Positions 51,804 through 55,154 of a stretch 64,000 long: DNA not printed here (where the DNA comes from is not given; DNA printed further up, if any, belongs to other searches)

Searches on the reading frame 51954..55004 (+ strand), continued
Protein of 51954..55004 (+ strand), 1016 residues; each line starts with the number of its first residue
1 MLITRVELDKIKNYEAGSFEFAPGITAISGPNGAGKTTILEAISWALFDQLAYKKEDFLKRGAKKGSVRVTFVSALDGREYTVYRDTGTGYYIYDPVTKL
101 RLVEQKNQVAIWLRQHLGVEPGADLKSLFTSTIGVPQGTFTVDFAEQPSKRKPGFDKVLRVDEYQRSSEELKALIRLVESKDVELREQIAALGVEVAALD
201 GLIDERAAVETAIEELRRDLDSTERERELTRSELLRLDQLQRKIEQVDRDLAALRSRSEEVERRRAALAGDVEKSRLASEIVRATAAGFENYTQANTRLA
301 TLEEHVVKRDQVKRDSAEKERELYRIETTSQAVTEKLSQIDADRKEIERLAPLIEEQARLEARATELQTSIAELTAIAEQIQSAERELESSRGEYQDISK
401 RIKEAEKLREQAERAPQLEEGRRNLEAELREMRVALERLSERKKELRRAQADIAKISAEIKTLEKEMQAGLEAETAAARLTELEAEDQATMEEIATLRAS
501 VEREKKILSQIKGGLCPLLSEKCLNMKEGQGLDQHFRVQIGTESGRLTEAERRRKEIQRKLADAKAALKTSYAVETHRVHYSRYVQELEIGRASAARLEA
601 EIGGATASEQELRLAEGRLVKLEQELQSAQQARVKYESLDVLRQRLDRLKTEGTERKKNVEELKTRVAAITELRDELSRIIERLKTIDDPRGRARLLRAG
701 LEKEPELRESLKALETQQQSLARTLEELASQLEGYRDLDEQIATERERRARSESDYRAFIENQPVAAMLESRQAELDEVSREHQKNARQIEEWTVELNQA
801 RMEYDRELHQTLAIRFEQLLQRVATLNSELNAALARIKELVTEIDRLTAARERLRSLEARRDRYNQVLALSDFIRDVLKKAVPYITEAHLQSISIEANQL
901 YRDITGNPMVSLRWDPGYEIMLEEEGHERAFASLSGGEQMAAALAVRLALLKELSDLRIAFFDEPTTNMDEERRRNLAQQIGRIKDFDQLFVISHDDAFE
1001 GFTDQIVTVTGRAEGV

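Call 13: find_related_loci(query=A1, collection=genome_contigs, flank=10000)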
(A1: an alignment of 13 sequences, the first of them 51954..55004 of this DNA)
Query A1 (1016 aa) in genome_contigs; peptide patterns used: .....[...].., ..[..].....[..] (x = any residue, [..] = any of these).
600 stretches matched a pattern (row limit reached: there are more); 75 encode a relative of the query (tblastn E <= 1e-3); 75 distinct loci.
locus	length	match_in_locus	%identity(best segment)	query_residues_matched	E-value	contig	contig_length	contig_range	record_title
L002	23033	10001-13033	41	1-1009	0e+0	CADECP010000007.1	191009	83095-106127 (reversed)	MAG: uncultured Acidobacteria bacterium isolate Acidobacteria sp. RBC074 genome assembly, contig: MAG074_7, whole genome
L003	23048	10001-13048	39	1-1015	4e-180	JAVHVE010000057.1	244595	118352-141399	MAG: Acidobacteriota bacterium isolate BP_21 scaffold_4509055, whole genome shotgun sequence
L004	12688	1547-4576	38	1-1009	5e-171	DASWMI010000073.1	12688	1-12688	MAG TPA_asm: Pyrinomonadaceae bacterium isolate SMAG_U3383 k141_82730, whole genome shotgun sequence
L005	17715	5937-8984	37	1-1016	1e-170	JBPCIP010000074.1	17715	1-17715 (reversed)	MAG: Pyrinomonadaceae bacterium isolate TH_ant_mag_3 S1Ck127_7192882_flag_0_multi_15.0000_len_17715, whole genome shotgu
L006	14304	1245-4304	38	1-1016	4e-170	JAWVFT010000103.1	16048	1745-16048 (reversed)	MAG: Blastocatellia bacterium isolate BP_46 scaffold_4215278, whole genome shotgun sequence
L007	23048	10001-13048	39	1-1014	0e+0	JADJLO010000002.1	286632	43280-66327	MAG: Acidobacteria bacterium isolate EsbW_18-Q3-R4-48_BAT3C.194 tig00003899-10-2860570, whole genome shotgun sequence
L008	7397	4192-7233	32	1-1014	5e-130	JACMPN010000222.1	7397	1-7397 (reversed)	MAG: Candidatus Sericytochromatia bacterium isolate LF-bin-346 FL-bin-346-contig-k141_917928, whole genome shotgun seque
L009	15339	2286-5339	30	1-1012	5e-103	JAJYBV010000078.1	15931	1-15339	MAG: Chloroflexi bacterium isolate BP9.bin130 NODE_7058_length_15931_cov_2.918438, whole genome shotgun sequence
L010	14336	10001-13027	30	1-1007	5e-96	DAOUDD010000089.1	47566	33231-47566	MAG TPA_asm: Ktedonobacteraceae bacterium isolate L3_2 k53_168492, whole genome shotgun sequence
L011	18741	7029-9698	31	1-1009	1e-93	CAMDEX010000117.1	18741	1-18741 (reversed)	MAG: Litorilinea aerophila isolate TH-08apr19-264 genome assembly, contig: TH-08apr19-C7718, whole genome shotgun sequen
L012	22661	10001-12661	38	1-1009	2e-80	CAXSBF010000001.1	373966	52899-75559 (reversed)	MAG: uncultured Pyrinomonadaceae bacterium isolate private_X16_metawrap_bin.8 genome assembly, contig: private_X16_metaw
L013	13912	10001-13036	39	1-1009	2e-159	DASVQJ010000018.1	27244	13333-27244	MAG TPA_asm: Pyrinomonadaceae bacterium isolate SMAG_U3205 k141_97695, whole genome shotgun sequence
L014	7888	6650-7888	37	1-413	9e-79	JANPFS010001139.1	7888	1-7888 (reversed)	MAG: Blastocatellia bacterium isolate VAR_78_concoct_101 VAR_78_k141_4607859, whole genome shotgun sequence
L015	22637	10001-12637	38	1-1009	2e-76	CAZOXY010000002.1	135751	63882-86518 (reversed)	MAG TPA_asm: uncultured Chloracidobacterium sp. isolate SRP344714_co1_20 genome assembly, contig: NODE_280_length_135751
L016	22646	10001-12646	39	1-1009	1e-74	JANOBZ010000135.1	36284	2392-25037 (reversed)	MAG: Acidobacteriota bacterium isolate VAR_17_metabat_90 VAR_17_k141_2141868, whole genome shotgun sequence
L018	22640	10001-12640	37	1-1010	1e-72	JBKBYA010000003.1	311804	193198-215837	MAG: Pyrinomonadaceae bacterium isolate 21I_069.bin.44 NODE_3_length_311804_cov_9.827609, whole genome shotgun sequence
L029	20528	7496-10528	30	1-1009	6e-101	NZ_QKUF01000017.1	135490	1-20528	Thermosporothrix hazakensis strain ATCC BAA-1881 EI42DRAFT_scaffold00017.17, whole genome shotgun sequence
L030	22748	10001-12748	50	1-1009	7e-53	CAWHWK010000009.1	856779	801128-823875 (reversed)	MAG: uncultured cyanobacterium isolate MFD03250.bin.2.77 genome assembly, contig: contig_2865, whole genome shotgun sequ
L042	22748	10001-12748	31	1-1009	1e-99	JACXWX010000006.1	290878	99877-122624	Phormidium tenue FACHB-886 contig6, whole genome shotgun sequence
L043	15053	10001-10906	32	711-1009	4e-35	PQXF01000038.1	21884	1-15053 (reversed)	MAG: Candidatus Methanogaster sp. isolate E20ANME2 NODE_38_length_21884_cov_22.962, whole genome shotgun sequence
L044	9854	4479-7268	41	1-1016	9e-34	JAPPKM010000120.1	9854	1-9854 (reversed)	MAG: Chloroflexota bacterium isolate RHO2_bin_72 NODE_7742_length_9854_cov_11.883049, whole genome shotgun sequence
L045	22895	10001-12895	39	1-1009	9e-34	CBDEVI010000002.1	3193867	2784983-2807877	MAG: Chloroflexota bacterium isolate f820a594-4fe9-4b7b-8cc4-7fafcfd9b253 genome assembly, contig: contig_2, whole genom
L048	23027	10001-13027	31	1-1007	3e-95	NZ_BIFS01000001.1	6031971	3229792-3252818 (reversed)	Dictyobacter kobayashii strain Uno11 sequence1, whole genome shotgun sequence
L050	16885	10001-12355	30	1-1010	6e-12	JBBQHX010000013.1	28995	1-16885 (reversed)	MAG: Gemmatimonadales bacterium isolate Co_metawrap_877 Cmw_877_k141_6762451_length_28995_cov_9.0000, whole genome shotg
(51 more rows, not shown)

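Call 19: search_protein_families(library=pfam, proteins=[L018:13242-15239:+, L018:7469-8359:+, L018:8378-9439:+, L018:15236-16117:-, L044:3173-4477:+, L008:2491-4188:+, L050:12526-13503:+, L029:10653-11927:+, L030:12845-14812:+, L030:7023-9839:+], max_evalue=0.001)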
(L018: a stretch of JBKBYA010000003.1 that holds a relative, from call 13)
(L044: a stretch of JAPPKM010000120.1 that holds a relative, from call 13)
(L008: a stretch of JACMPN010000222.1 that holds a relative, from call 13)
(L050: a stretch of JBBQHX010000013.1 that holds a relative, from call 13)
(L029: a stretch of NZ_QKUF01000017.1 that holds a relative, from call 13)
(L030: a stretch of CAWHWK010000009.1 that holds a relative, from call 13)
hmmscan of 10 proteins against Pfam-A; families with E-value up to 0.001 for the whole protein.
L018:13242-15239:+ (665 aa): 4 families
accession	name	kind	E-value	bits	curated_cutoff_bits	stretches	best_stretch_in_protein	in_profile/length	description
PF14870.12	PSII_BNR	-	9.4e-52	176.6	27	5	454-582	7-140/303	Photosynthesis system II assembly factor YCF48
PF15902.12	Sortilin-Vps10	-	4.6e-23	82.1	33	1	240-309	3-77/446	Sortilin, neurotensin receptor 3,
PF02012.26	BNR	-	5.2e-08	32.2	27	0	489-499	2-12/12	BNR/Asp-box repeat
PF25293.1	Beta-prop_EMC1_N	-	3.5e-06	27.3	34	0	450-564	49-170/219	EMC1 N-terminal beta-propeller domain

L018:7469-8359:+ (296 aa): 1 family
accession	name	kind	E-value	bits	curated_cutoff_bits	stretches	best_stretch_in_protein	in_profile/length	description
PF13490.11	zf-HC2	-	3.5e-07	30.6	22.2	1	11-38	8-35/35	Putative zinc-finger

L018:8378-9439:+ (353 aa): 1 family
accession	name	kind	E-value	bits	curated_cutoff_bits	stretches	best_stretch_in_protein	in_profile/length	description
PF13349.12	DUF4097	-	2.2e-09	37.5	22.9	1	237-350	140-247/247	Toastrack DUF4097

L018:15236-16117:- (293 aa): 6 families
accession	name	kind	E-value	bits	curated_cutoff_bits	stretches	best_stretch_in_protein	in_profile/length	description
PF06325.19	PrmA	-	1.1e-57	196.2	22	1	9-291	1-293/296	Ribosomal protein L11 methyltransferase (PrmA)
PF13649.12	Methyltransf_25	-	4.2e-08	34.2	27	1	163-227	2-73/97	Methyltransferase domain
PF05175.20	MTS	-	5.1e-08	33.2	23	1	143-228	18-101/170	Methyltransferase small domain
PF13847.12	Methyltransf_31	-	2.3e-07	31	27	1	158-235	3-84/145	Methyltransferase domain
PF08241.18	Methyltransf_11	-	2.5e-07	31.7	21.2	1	163-228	1-70/95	Methyltransferase domain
PF08242.18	Methyltransf_12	-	0.00081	20.5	30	0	163-239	1-70/98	Methyltransferase domain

L044:3173-4477:+ (434 aa): 2 families
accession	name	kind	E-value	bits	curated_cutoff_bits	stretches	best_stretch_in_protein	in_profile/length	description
PF00149.33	Metallophos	-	1.1e-10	42.7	21.5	1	9-109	1-83/191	Calcineurin-like phosphoesterase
PF12850.12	Metallophos_2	-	0.00015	22.2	27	0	10-241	2-137/154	Calcineurin-like phosphoesterase superfamily domain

L008:2491-4188:+ (565 aa): 1 family
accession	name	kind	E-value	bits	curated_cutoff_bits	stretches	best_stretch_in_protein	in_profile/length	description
PF00149.33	Metallophos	-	4.2e-15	57.1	21.5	1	3-214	2-190/191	Calcineurin-like phosphoesterase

L050:12526-13503:+ (325 aa): 2 families
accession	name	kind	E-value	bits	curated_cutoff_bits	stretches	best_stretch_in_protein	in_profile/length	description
PF00583.31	Acetyltransf_1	-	1.3e-12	48.4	20.7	1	63-147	26-116/116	Acetyltransferase (GNAT) family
PF13508.13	Acetyltransf_7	-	5.3e-06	27.2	27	1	75-148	11-83/84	Acetyltransferase (GNAT) domain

L029:10653-11927:+ (424 aa): 1 family
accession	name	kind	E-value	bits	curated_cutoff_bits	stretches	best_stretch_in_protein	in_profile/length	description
PF09376.16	NurA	-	2.3e-30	106.3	21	1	111-387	2-254/254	NurA domain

L030:12845-14812:+ (655 aa): 7 families
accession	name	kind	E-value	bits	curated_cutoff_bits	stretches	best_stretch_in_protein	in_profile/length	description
PF00563.25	EAL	-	3.7e-75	252.8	31.3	1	399-634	4-236/236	EAL domain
PF00990.26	GGDEF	-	4.7e-45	153.7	23.8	1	220-375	2-159/161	Diguanylate cyclase, GGDEF domain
PF00989.32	PAS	-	2.3e-08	34.5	22.6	1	95-200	3-108/113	PAS fold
PF08447.18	PAS_3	-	4e-08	33.8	25.6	1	116-198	2-85/89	PAS fold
PF08448.16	PAS_4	-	1.3e-07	32.2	23.1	1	101-209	3-109/110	PAS fold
PF13188.13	PAS_8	-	3.8e-07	30.2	21.8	1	95-145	3-53/65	PAS domain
PF13426.13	PAS_9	-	1.9e-05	25.3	27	1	105-207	3-103/103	PAS domain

L030:7023-9839:+ (938 aa): 3 families
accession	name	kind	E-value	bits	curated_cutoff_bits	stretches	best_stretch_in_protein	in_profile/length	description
PF20703.3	nSTAND1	-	8.7e-103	345.3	27.1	1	266-726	1-377/379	Novel STAND NTPase 1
PF00656.27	Peptidase_C14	-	9.1e-18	65.2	21.4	1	5-229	4-225/233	Caspase domain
PF13191.12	AAA_16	-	3e-05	25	32.6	1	281-419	2-148/167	AAA ATPase domain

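Call 20: find_encoding_contigs(protein=P0002, flank=10000, max_places=2)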
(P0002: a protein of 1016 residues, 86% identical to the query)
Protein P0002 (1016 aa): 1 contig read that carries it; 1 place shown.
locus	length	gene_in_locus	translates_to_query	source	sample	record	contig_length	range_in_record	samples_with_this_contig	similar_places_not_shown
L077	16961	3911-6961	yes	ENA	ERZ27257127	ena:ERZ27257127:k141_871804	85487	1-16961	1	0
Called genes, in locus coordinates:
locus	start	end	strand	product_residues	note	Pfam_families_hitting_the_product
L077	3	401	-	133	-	?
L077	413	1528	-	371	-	PF22691:Thiolase_C_1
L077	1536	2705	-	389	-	PF02771:Acyl-CoA_dh_N, PF02770:Acyl-CoA_dh_M, PF00441:Acyl-CoA_dh_1, PF08028:Acyl-CoA_dh_2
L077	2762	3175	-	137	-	-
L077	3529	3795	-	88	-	-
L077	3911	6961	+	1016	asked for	PF02463:SMC_N, PF13175:AAA_15 (weak), PF13304:AAA_21 (faint), PF13476:AAA_23, PF02463:SMC_N, PF13558:SbcC_Walker_B (weak)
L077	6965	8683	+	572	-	PF00512:HisKA, PF02518:HATPase_c, PF13581:HATPase_c_2 (faint)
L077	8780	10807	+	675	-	PF01471:PG_binding_1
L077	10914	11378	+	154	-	PF00075:RNase_H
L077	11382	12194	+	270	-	PF00574:CLP_protease (faint), PF25145:NfeD1b_N, PF01343:Peptidase_S49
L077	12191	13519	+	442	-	PF13660:DUF4147, PF05161:MOFRL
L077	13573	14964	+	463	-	PF00072:Response_reg, PF00158:Sigma54_activat, PF14532:Sigma54_activ_2, PF07728:AAA_5, PF25601:AAA_lid_14, PF02954:HTH_8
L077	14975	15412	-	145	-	PF00436:SSB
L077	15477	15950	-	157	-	PF02577:BFN_dom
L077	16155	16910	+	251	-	PF00142:Fer4_NifH, PF01656:CbiA, PF02374:ArsA_ATPase, PF06564:CBP_BcsQ, PF09140:MipZ, PF10609:ParA, PF13614:AAA_31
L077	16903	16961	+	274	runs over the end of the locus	PF02195:ParB_N, PF17762:HTH_ParB, PF08535:KorB (weak)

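Call 21: find_encoding_contigs(protein=P0009, flank=10000, max_places=2)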
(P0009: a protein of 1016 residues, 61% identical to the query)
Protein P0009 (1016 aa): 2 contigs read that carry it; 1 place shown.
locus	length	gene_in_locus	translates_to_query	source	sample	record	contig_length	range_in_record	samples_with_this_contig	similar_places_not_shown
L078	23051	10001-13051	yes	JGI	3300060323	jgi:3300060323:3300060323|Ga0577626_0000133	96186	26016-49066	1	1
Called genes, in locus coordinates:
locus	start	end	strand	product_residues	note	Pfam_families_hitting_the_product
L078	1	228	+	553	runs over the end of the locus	PF00753:Lactamase_B, PF12706:Lactamase_B_2, PF22505:RNase_J_b_CASP, PF07521:RMMBL, PF17770:RNase_J_C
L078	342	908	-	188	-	PF13430:DUF4112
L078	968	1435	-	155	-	PF00149:Metallophos (faint), PF12850:Metallophos_2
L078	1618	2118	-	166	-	-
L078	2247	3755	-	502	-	PF00989:PAS (faint), PF08448:PAS_4, PF00512:HisKA, PF02518:HATPase_c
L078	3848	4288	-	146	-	PF12172:zf-ChsH2 (weak), PF01796:OB_ChsH2_C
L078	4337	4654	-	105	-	-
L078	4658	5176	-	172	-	PF12172:zf-ChsH2 (weak), PF01796:OB_ChsH2_C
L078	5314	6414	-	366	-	PF00108:Thiolase_N, PF02803:Thiolase_C (faint), PF22691:Thiolase_C_1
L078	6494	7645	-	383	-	PF00108:Thiolase_N, PF22691:Thiolase_C_1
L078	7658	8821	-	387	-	PF02771:Acyl-CoA_dh_N, PF02770:Acyl-CoA_dh_M, PF00441:Acyl-CoA_dh_1, PF08028:Acyl-CoA_dh_2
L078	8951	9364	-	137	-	-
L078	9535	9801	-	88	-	-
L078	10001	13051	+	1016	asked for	PF00005:ABC_tran (faint), PF02463:SMC_N, PF13175:AAA_15, PF13304:AAA_21 (faint), PF13476:AAA_23, PF13555:AAA_29 (weak), PF02463:SMC_N, PF13558:SbcC_Walker_B (weak)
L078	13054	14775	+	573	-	PF00512:HisKA, PF02518:HATPase_c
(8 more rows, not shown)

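Call 22: find_encoding_contigs(protein=P0024, flank=10000, max_places=2)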
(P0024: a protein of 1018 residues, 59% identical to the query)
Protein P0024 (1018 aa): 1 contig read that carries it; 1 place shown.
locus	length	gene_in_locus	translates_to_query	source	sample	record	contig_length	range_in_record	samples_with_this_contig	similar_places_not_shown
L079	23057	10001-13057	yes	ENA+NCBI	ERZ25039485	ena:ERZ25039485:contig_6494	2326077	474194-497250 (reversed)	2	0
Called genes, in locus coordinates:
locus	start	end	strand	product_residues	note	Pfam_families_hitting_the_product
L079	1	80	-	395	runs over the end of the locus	PF00108:Thiolase_N, PF02803:Thiolase_C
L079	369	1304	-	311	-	PF00108:Thiolase_N (weak), PF22691:Thiolase_C_1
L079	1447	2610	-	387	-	PF02771:Acyl-CoA_dh_N, PF02770:Acyl-CoA_dh_M, PF00441:Acyl-CoA_dh_1, PF08028:Acyl-CoA_dh_2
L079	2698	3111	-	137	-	-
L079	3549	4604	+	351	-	-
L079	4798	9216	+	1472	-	PF05593:RHS_repeat (faint), PF13699:eCIS_core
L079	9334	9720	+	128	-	-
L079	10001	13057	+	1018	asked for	PF02463:SMC_N, PF13175:AAA_15, PF13304:AAA_21 (faint), PF13476:AAA_23, PF13555:AAA_29 (faint), PF02463:SMC_N, PF13558:SbcC_Walker_B (faint)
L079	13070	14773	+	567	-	PF00989:PAS, PF13188:PAS_8 (weak), PF13426:PAS_9 (weak), PF00512:HisKA, PF02518:HATPase_c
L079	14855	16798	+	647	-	PF01471:PG_binding_1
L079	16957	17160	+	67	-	PF13660:DUF4147 (weak)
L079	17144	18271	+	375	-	PF13660:DUF4147, PF05161:MOFRL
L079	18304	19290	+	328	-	PF00072:Response_reg, PF13191:AAA_16 (faint), PF00158:Sigma54_activat, PF14532:Sigma54_activ_2, PF07728:AAA_5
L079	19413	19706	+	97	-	PF02954:HTH_8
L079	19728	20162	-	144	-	PF00436:SSB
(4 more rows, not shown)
